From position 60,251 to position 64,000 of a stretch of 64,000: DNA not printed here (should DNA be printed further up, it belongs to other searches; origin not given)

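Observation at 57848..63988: >2046-aa hyper-acidic, internally repetitive protein at the head of the structural module (possible DNA-mimic/ejected protein), with an embedded promoter-like palindrome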

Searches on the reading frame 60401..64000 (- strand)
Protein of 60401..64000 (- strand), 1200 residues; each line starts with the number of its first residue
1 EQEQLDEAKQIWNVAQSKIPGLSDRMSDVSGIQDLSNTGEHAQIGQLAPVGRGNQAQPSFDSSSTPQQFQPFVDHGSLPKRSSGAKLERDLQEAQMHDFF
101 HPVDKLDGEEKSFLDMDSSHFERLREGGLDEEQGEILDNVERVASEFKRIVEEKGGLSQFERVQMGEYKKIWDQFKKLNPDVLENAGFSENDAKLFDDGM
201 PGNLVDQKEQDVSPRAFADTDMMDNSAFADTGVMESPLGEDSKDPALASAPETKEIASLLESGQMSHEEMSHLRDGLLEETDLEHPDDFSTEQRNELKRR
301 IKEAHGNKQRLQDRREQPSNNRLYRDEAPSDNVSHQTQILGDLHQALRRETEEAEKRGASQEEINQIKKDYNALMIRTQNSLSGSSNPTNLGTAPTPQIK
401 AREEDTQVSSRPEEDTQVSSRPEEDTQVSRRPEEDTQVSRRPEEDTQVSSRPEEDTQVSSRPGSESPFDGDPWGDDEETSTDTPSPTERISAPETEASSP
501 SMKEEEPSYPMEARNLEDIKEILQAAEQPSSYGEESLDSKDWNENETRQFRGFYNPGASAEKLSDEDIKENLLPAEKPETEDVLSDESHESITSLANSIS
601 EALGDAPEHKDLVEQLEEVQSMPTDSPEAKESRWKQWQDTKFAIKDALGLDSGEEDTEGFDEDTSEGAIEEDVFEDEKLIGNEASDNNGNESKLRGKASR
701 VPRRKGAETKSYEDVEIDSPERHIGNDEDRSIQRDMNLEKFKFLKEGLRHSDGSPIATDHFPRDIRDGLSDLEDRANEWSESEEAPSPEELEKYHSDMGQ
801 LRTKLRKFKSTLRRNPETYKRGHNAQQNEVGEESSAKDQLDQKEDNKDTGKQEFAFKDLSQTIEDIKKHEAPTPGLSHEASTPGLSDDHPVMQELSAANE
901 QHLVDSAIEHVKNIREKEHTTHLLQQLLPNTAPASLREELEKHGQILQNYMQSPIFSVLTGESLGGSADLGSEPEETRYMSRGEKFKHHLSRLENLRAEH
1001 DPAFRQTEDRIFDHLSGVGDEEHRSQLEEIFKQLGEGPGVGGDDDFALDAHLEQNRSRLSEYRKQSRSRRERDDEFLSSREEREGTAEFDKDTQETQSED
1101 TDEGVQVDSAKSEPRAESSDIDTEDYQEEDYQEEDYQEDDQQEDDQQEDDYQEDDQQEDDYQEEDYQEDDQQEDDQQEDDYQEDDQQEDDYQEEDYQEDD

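Call 92: predict_structure(protein=window:60401-64000:-)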
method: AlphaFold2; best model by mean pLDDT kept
length: 1200 residues; sequences in the alignment: 1
mean_pLDDT: 44.7   pTM: 0.28
mean pLDDT of the five models: 44.7, 42.1, 41.6, 39.6, 36.8
residues with pLDDT >= 90: 0; 70-90: 83; 50-70: 237; < 50: 880
segments of 3 or more residues with pLDDT < 50: 4-12, 14-16, 18-70, 72-116, 156-166, 183-192, 196-265, 270-273, 275-284, 316-336, 379-499, 501-506, 510-528, 530-563, 565-567, 574-579, 651-654, 656-730, 750-754, 824-826, 828-837, 844-917, 919-932, 943-976, 979-1021, 1029-1039, 1041-1067, 1076-1081, 1084-1179, 1181-1183, 1185-1188, 1190-1194, 1196-1200
pLDDT, mean of each block of 10 residues (from residue 1): 43 42 35 28 31 29 31 32 34 31 37 46 56 54 53 48 49 52 47 48 31 27 28 29 32 45 47 48 48 56 57 44 38 45 61 71 70 52 38 28 30 32 34 34 37 35 39 42 35 35 45 36 38 38 37 34 48 49 60 68 67 80 71 75 64 43 35 36 33 32 33 39 44 55 56 52 75 75 67 74 72 58 50 49 45 41 42 30 34 40 39 44 46 49 49 40 38 46 47 47 46 48 49 45 40 42 47 50 41 32 30 31 38 40 40 40 40 42 46 45
secondary structure, 60 per line:
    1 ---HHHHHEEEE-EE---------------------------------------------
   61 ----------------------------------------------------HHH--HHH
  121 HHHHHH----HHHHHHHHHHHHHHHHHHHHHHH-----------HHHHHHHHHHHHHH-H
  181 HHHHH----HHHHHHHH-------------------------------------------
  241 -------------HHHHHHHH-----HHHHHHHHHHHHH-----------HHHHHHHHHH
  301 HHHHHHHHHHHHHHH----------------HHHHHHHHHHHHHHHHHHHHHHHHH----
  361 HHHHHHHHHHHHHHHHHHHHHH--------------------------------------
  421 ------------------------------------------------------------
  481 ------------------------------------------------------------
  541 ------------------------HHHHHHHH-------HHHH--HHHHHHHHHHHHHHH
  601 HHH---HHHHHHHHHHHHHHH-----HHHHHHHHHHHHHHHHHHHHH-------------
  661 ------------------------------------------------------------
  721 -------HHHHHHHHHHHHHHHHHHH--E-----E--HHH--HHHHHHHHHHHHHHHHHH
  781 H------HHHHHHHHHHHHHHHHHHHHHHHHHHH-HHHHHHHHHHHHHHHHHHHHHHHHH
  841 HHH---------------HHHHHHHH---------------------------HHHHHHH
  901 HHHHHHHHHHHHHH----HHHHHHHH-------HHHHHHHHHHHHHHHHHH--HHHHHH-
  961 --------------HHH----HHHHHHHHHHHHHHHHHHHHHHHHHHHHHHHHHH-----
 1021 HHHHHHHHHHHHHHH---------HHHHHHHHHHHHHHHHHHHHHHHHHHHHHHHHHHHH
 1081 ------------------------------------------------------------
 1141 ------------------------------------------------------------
elements in order (helices of 4 or more, strands of 3 or more residues): H4-8 E9-12 H118-126 H131-153 H165-178 H180-185 H190-197 H254-261 H267-279 H291-315 H332-356 H361-382 H565-572 H580-583 H586-603 H607-621 H627-647 H728-746 H763-781 H788-814 H816-843 H859-866 H894-914 H919-926 H934-951 H954-959 H982-1015 H1021-1035 H1045-1080
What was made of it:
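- The copy lies in a predicted coil, not at a domain boundary (call 92).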
